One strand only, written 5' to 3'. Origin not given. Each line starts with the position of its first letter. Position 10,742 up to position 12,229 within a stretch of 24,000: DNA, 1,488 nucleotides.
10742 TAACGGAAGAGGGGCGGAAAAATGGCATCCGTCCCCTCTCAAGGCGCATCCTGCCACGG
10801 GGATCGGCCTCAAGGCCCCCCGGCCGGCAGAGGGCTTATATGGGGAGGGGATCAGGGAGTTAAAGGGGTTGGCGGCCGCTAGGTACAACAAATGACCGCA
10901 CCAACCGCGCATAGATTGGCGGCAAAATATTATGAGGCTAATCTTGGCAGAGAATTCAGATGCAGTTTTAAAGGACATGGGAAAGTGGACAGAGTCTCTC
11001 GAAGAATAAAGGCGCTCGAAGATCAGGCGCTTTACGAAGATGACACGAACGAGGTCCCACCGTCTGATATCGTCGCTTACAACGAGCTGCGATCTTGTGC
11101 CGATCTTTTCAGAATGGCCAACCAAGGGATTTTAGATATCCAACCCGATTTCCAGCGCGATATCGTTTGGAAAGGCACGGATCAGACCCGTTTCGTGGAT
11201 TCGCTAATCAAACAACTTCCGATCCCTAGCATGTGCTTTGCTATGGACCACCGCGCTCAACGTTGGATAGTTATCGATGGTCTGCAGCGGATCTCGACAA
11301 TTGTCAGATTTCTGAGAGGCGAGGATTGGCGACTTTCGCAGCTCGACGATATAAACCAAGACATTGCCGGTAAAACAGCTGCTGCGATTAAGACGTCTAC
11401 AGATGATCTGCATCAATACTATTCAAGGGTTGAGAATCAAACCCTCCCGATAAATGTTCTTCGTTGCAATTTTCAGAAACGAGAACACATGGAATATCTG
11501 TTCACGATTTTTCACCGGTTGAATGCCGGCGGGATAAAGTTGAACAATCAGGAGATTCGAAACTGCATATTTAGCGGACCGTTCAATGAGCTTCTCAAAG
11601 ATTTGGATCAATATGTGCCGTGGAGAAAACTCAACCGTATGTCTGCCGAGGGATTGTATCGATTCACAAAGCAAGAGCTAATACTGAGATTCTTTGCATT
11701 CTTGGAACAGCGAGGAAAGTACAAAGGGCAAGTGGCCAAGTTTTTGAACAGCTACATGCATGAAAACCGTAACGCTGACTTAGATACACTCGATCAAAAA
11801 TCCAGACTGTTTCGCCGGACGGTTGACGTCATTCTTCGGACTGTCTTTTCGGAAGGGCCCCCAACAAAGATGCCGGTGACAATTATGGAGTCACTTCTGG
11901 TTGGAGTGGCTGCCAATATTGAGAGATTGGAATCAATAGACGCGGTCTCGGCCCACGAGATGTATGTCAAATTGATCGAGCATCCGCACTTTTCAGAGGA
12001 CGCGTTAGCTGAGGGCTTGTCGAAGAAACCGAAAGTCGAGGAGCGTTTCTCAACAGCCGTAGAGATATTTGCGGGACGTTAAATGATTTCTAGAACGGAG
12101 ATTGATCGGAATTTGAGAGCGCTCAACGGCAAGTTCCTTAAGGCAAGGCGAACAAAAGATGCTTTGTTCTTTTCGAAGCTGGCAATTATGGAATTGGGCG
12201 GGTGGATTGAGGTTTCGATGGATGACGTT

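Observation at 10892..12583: Abutting (TAAATG) DUF262 + small HEPN-motif gene pair: candidate uncharacterised two-gene defence system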

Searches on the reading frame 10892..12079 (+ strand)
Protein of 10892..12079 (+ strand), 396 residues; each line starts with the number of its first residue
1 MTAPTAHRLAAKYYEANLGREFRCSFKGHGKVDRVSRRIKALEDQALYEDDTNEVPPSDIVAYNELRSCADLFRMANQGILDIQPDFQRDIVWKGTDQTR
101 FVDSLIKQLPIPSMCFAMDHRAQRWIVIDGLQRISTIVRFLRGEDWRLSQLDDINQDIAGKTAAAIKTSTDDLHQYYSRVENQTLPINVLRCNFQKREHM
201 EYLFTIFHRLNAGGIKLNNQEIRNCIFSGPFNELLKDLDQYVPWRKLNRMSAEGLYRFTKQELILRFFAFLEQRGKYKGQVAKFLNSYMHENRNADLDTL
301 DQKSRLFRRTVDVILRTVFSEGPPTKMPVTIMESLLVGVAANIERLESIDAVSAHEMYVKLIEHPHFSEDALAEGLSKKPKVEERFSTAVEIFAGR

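Call 3: search_protein_families(library=pfam, proteins=[window:10892-12079:+], max_evalue=1)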
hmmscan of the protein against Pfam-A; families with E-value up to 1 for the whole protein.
window:10892-12079:+ (396 aa): 1 family
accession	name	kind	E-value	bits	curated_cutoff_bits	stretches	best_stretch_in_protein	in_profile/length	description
PF03235.19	GmrSD_N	-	7e-25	88.8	33.2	1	71-227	3-198/199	GmrSD restriction endonuclease, N-terminal domain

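Call 4: search_protein_families(library=padloc, proteins=[window:10892-12079:+], max_evalue=1)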
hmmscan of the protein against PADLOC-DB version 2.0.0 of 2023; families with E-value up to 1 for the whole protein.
window:10892-12079:+ (396 aa): 9 families
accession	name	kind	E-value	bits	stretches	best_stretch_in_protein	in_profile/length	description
PDLC04027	PD-T4-2_A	-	3e-156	518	1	36-394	7-362/363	-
PDLC03877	NsnA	-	1.2e-56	190.7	1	46-393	31-379/385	-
PDLC03418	REase_II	-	5.5e-09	33.6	1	80-232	31-163/372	Type II restriction enzyme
PDLC04150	HEC-05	-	5.3e-06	23.6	1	85-116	25-56/583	-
PDLC04151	HEC-05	-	8.8e-05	19.4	2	85-116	43-74/600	-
PDLC02695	Orf5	-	0.0043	13.5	1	120-182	74-136/601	Orf5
PDLC04709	PDC-M55C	-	0.012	12.3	1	69-115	17-62/554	-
PDLC02791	SspE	-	0.014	11.6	1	126-189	90-154/775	SspE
PDLC04157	HEC-06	-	0.037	10.6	1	85-141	26-89/558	-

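Call 5: search_protein_families(library=ncbifam, proteins=[window:10892-12079:+], max_evalue=1)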
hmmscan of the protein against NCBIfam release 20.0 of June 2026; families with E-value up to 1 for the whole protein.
window:10892-12079:+ (396 aa): 0 families

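Call 18: find_homologous_proteins(query=window:10892-12079:+)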
Query window:10892-12079:+ (396 aa): 3642 proteins with E <= 0.001 among 7382 candidates; the best 120 are listed.
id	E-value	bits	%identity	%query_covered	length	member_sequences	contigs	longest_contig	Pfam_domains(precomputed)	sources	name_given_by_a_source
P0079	1.7e-266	901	100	100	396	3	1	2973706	PF03235.20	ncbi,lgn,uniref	ncbi:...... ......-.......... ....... [Parvibaculum sp.]|uniref:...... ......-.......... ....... n=1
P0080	5.1e-160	551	66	91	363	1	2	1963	PF03235.20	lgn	-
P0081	1.1e-158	546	64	91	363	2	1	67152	PF03235.20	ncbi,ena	-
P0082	7.0e-156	537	64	92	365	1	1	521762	PF03235.20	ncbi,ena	-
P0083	7.0e-156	537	65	90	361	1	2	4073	PF03235.20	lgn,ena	-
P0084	1.8e-155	536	66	90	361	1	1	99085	PF03235.20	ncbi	-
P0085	3.4e-155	535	65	90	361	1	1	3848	PF03235.20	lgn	-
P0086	3.4e-155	535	64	91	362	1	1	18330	PF03235.20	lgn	-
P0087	5.8e-155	534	63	90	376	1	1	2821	PF03235.20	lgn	-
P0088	6.2e-155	534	66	86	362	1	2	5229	PF03235.20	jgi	jgi:Protein of unknown function DUF262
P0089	8.2e-155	533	65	89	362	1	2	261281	PF03235.20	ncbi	ncbi:MAG: GmrSD restriction endonuclease domain-containing protein [Acidobacteriaceae bacterium]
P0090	1.0e-154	533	64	90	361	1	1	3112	PF03235.20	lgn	-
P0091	1.1e-154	533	65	90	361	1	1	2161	PF03235.20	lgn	-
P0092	1.1e-154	533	64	91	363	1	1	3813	PF03235.20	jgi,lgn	jgi:hypothetical protein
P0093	2.5e-154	532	64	91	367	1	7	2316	PF03235.20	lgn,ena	-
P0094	2.8e-154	532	65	89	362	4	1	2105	PF03235.20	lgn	-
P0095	7.7e-154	530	65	90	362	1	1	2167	PF03235.20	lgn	-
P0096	7.9e-154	530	64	91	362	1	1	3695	PF03235.20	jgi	jgi:Protein of unknown function DUF262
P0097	1.0e-153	530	65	90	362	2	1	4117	PF03235.20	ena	-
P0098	1.3e-153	529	65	90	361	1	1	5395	PF03235.20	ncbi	-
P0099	1.7e-153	529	65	90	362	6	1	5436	PF03235.20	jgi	jgi:hypothetical protein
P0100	2.5e-153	529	65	90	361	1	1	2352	PF03235.20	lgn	-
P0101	3.3e-153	528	65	90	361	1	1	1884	PF03235.20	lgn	-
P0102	3.6e-153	528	63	90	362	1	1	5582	PF03235.20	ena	-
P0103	6.4e-153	527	64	90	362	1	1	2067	PF03235.20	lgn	-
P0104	7.9e-153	527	63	90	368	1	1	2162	PF03235.20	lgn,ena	-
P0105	1.0e-152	527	64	91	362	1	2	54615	PF03235.20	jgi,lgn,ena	-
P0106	1.1e-152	526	63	89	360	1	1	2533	PF03235.20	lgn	-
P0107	1.2e-152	526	63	90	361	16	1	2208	PF03235.20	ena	-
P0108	1.2e-152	526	64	90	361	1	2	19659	PF03235.20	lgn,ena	-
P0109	1.4e-152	526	64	90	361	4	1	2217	PF03235.20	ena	-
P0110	2.1e-152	526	63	90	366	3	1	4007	PF03235.20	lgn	-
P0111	2.2e-152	525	65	90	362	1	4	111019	PF03235.20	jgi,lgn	jgi:hypothetical protein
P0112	3.6e-152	525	65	90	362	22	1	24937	PF03235.20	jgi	jgi:hypothetical protein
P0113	3.6e-152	525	63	88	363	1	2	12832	PF03235.20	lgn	-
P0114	4.8e-152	524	65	90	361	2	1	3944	PF03235.20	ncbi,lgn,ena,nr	ncbi:MAG: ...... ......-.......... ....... [Nitrospirae bacterium]|nr:DUF262 domain-containing prote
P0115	1.2e-151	523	63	91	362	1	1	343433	PF03235.20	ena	-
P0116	3.1e-151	522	63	91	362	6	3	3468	PF03235.20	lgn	-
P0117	3.5e-151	521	62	90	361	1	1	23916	PF03235.20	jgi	jgi:uncharacterized protein with ParB-like and HNH nuclease domain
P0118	4.0e-151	521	63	91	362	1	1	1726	PF03235.20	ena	-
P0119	4.2e-151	521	64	90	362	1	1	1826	PF03235.20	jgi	-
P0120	4.9e-151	521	62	91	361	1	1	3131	PF03235.20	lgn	-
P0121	6.4e-151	521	64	90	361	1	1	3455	PF03235.20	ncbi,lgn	-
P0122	7.1e-151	520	65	87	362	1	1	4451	PF03235.20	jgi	jgi:hypothetical protein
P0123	7.2e-151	520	64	89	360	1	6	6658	PF03235.20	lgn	-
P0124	7.2e-151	520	63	90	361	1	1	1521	PF03235.20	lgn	-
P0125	7.8e-151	520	63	91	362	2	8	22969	PF03235.20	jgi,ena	jgi:hypothetical protein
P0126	9.0e-151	520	64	90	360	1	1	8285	PF03235.20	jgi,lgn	jgi:hypothetical protein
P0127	9.1e-151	520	64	90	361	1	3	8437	PF03235.20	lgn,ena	-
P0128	1.6e-150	519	64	90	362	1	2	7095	PF03235.20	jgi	jgi:hypothetical protein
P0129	1.6e-150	519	63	90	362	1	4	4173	PF03235.20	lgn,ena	-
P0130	1.9e-150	519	63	91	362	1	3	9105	PF03235.20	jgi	jgi:Protein of unknown function DUF262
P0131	2.2e-150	519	63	91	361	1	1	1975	PF03235.20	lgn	-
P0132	2.2e-150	519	62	91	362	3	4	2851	PF03235.20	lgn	-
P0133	2.8e-150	519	62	90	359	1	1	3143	PF03235.20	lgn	-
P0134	2.9e-150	518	64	90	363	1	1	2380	PF03235.20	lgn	-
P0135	3.2e-150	518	63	90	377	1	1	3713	PF03235.20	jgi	jgi:hypothetical protein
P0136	3.3e-150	518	64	90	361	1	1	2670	PF03235.20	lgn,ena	-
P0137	3.3e-150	518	63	91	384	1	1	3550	PF03235.20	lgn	-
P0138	3.6e-150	518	63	90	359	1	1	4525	PF03235.20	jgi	-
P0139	3.7e-150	518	64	90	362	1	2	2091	PF03235.20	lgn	-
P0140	3.8e-150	518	64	90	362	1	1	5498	PF03235.20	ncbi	-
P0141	5.7e-150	517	62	91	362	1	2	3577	PF03235.20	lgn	-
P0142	5.9e-150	517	62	91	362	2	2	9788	PF03235.20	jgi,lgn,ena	-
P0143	7.4e-150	517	65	90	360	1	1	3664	PF03235.20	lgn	-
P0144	7.4e-150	517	64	91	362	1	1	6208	PF03235.20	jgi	jgi:hypothetical protein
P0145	7.6e-150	517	63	91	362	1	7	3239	PF03235.20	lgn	-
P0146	9.4e-150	517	63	88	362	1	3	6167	PF03235.20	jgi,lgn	-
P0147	1.2e-149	516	62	90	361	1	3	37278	PF03235.20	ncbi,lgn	-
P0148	1.7e-149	516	63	90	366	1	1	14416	PF03235.20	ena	-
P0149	1.7e-149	516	64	90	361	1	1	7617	PF03235.20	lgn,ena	-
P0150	1.8e-149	516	61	90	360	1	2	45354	PF03235.20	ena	-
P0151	1.8e-149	516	62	90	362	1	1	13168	PF03235.20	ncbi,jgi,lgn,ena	-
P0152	1.9e-149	516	62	90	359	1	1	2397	PF03235.20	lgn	-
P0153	2.0e-149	516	64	90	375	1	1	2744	PF03235.20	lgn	-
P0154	2.1e-149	516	63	90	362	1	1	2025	PF03235.20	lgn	-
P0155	2.2e-149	516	65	90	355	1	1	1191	PF03235.20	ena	-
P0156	2.3e-149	515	64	90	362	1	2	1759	PF03235.20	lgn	-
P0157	2.4e-149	515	64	91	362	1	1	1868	PF03235.20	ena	-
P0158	2.8e-149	515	62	91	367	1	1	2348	PF03235.20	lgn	-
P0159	2.9e-149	515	62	91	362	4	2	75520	PF03235.20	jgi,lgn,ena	jgi:hypothetical protein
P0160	3.0e-149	515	64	90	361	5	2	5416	PF03235.20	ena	-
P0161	3.1e-149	515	61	91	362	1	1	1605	PF03235.20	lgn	-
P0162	3.5e-149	515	61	90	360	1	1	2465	PF03235.20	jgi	jgi:hypothetical protein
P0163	4.1e-149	515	65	90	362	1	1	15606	PF03235.20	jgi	jgi:Protein of unknown function DUF262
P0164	4.2e-149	515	64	90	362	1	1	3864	PF03235.20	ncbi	-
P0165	5.0e-149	514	62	90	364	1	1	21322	PF03235.20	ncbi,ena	-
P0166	5.1e-149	514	63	90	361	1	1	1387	PF03235.20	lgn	-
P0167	5.2e-149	514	64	91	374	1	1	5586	PF03235.20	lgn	-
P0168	6.6e-149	514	64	90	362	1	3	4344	PF03235.20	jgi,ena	jgi:hypothetical protein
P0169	7.4e-149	514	64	90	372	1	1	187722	PF03235.20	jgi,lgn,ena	-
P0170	7.5e-149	514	61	91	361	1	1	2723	PF03235.20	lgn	-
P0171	8.9e-149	514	63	90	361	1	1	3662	PF03235.20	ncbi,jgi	jgi:hypothetical protein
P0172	1.0e-148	513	61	90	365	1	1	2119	PF03235.20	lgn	-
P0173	1.1e-148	513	61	90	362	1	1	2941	PF03235.20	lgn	-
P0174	1.1e-148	513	63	90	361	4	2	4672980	PF03235.20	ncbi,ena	-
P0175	1.3e-148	513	62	90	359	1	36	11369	PF03235.20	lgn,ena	-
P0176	1.7e-148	513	63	90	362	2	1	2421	PF03235.20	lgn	-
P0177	2.4e-148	512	61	91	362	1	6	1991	PF03235.20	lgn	-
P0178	2.4e-148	512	64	90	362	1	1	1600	PF03235.20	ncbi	-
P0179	2.5e-148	512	63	90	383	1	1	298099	PF03235.20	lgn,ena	-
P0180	3.9e-148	511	61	91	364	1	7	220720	PF03235.20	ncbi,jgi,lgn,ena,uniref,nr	ncbi:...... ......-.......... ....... [Parvibaculum sp.]|uniref:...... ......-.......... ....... n=1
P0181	3.9e-148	511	62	91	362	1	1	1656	PF03235.20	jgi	jgi:hypothetical protein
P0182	4.2e-148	511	61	91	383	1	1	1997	PF03235.20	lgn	-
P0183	4.6e-148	511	61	91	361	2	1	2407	PF03235.20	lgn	-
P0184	4.8e-148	511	62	87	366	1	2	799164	PF03235.20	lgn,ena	-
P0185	4.8e-148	511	63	90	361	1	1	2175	PF03235.20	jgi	-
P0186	4.8e-148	511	63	90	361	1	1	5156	PF03235.20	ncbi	-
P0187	7.0e-148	511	64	87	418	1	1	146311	PF03235.20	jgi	jgi:hypothetical protein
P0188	7.7e-148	510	64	89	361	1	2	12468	PF03235.20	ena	-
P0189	8.9e-148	510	62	90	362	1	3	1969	PF03235.20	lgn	-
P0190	1.4e-147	510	63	90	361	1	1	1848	PF03235.20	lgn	-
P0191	1.5e-147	510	62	90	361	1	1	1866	PF03235.20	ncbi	-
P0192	1.7e-147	509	61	91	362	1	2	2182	PF03235.20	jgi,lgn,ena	-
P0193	1.7e-147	509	62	91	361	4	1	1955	PF03235.20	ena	-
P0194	1.8e-147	509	63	90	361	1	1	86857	PF03235.20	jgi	jgi:hypothetical protein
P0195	2.2e-147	509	62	90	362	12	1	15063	PF03235.20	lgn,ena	-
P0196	2.3e-147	509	63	90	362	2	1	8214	PF03235.20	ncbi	ncbi:MAG: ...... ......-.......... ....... [Candidatus Binatia bacterium]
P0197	2.4e-147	509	63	90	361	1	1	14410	PF03235.20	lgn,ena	-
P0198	3.4e-147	508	63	90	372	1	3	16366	PF03235.20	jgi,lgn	jgi:hypothetical protein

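Call 38: predict_structure(alignment_id=A2)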
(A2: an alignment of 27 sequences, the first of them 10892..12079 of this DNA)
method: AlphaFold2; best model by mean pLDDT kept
length: 396 residues; sequences in the alignment: 27
mean_pLDDT: 67.8   pTM: 0.49
mean pLDDT of the five models: 67.8, 63.9, 60.3, 59.6, 57.9
residues with pLDDT >= 90: 86; 70-90: 120; 50-70: 77; < 50: 113
segments of 3 or more residues with pLDDT < 50: 1-55, 84-112, 211-227, 253-259
pLDDT, mean of each block of 10 residues (from residue 1): 43 42 30 43 35 51 65 75 44 34 38 59 66 69 64 60 80 78 70 72 59 37 46 86 82 48 88 87 78 90 98 95 82 95 96 95 89 68 92 95
secondary structure, 60 per line:
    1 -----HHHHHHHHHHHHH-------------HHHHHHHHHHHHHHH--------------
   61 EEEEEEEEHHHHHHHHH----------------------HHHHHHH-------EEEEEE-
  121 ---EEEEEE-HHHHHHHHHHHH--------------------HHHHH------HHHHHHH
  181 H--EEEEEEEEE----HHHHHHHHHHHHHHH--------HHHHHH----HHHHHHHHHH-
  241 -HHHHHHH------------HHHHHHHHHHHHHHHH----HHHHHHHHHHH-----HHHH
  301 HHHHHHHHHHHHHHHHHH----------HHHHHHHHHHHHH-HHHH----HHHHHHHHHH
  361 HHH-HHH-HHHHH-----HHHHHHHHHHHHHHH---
elements in order: H6-18 H32-46 E61-68 H69-77 H100-106 E114-119 E124-129 H131-142 H163-167 H174-181 E184-192 H197-211 H220-225 H230-239 H242-248 H261-276 H281-291 H297-318 H329-341 H343-346 H351-363 H369-373 H379-393

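Call 44: fold_search(model_id=the predicted structure, library=pdb)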
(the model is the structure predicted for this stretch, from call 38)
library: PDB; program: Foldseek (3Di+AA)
matches with E <= 10: 102; with E <= 0.001: 0
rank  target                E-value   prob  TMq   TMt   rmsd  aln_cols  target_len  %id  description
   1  6jiv_A                2.5e-02  0.63  0.20  0.15  24.6       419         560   13  SspE crystal structure (released 2020-03-25)
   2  3r2d_B                4.5e-01  0.51  0.15  0.33  10.9       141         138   13  Crystal Structure of Antitermination Factors NusB and NusE in complex with dsRNA (released 2011-06-22)
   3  3r2d_A                9.5e-01  0.30  0.15  0.34  10.5       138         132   17  Crystal Structure of Antitermination Factors NusB and NusE in complex with dsRNA (released 2011-06-22)
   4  3h38                  1.2e+00  0.06  0.13  0.13  18.5       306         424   11  The structure of CCA-adding enzyme apo form II (released 2009-10-13)
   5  8hdu_C                1.2e+00  0.14  0.13  0.25  13.8       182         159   16  De novo design cavitated protein without predefined topology (released 2023-01-18)
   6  4xdk_A                1.2e+00  0.04  0.11  0.14  22.4       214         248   14  Crystal structure of human two pore domain potassium ion channel TREK2 (K2P10.1) in complex with norfluoxetine (released 2015-03-18)
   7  8hdu_A                1.8e+00  0.12  0.13  0.25  13.7       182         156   16  De novo design cavitated protein without predefined topology (released 2023-01-18)
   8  8hdu_B                1.9e+00  0.12  0.11  0.23  14.1       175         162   17  De novo design cavitated protein without predefined topology (released 2023-01-18)
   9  8hdu_E                1.9e+00  0.10  0.11  0.23  14.7       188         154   13  De novo design cavitated protein without predefined topology (released 2023-01-18)
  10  8hdu_D                1.9e+00  0.10  0.11  0.23  14.7       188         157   13  De novo design cavitated protein without predefined topology (released 2023-01-18)
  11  6k7i_A                2.2e+00  0.04  0.15  0.08  17.2       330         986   12  Cryo-EM structure of the human P4-type flippase ATP8A1-CDC50 (E1-ATP state class2) (released 2019-08-28)
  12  4exm_C                2.3e+00  0.06  0.14  0.16  19.1       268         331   12  The crystal structure of an engineered phage lysin containing the binding domain of pesticin and the killing domain of (released 2012-06-20)
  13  8g08_A                2.6e+00  0.23  0.18  0.15   9.6       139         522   14  Cryo-EM structure of SQ31f-bound Mycobacterium smegmatis ATP synthase rotational state 1 (backbone model) (released 2023-02-15)
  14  3wfs_C                3.1e+00  0.02  0.10  0.11  19.1       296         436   17  tRNA processing enzyme complex 3 (released 2014-01-01)
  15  9qvm_E                3.1e+00  0.01  0.09  0.06  23.2       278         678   11  Cryo-EM reconstruction of the NEDD1 anchor protein and CDK5RAP2 bound to the gamma-tubulin ring complex (released 2025-05-21)
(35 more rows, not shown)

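Call 46: search_solved_structures(query=A2, max_evalue=1, show_alignments=2)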
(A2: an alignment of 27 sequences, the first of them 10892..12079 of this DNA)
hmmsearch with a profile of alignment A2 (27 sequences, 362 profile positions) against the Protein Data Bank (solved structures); distinct sequences matched with E-value up to 1: 1.
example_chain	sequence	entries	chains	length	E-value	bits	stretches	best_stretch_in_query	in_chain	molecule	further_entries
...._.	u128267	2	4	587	0.28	13.2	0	49-80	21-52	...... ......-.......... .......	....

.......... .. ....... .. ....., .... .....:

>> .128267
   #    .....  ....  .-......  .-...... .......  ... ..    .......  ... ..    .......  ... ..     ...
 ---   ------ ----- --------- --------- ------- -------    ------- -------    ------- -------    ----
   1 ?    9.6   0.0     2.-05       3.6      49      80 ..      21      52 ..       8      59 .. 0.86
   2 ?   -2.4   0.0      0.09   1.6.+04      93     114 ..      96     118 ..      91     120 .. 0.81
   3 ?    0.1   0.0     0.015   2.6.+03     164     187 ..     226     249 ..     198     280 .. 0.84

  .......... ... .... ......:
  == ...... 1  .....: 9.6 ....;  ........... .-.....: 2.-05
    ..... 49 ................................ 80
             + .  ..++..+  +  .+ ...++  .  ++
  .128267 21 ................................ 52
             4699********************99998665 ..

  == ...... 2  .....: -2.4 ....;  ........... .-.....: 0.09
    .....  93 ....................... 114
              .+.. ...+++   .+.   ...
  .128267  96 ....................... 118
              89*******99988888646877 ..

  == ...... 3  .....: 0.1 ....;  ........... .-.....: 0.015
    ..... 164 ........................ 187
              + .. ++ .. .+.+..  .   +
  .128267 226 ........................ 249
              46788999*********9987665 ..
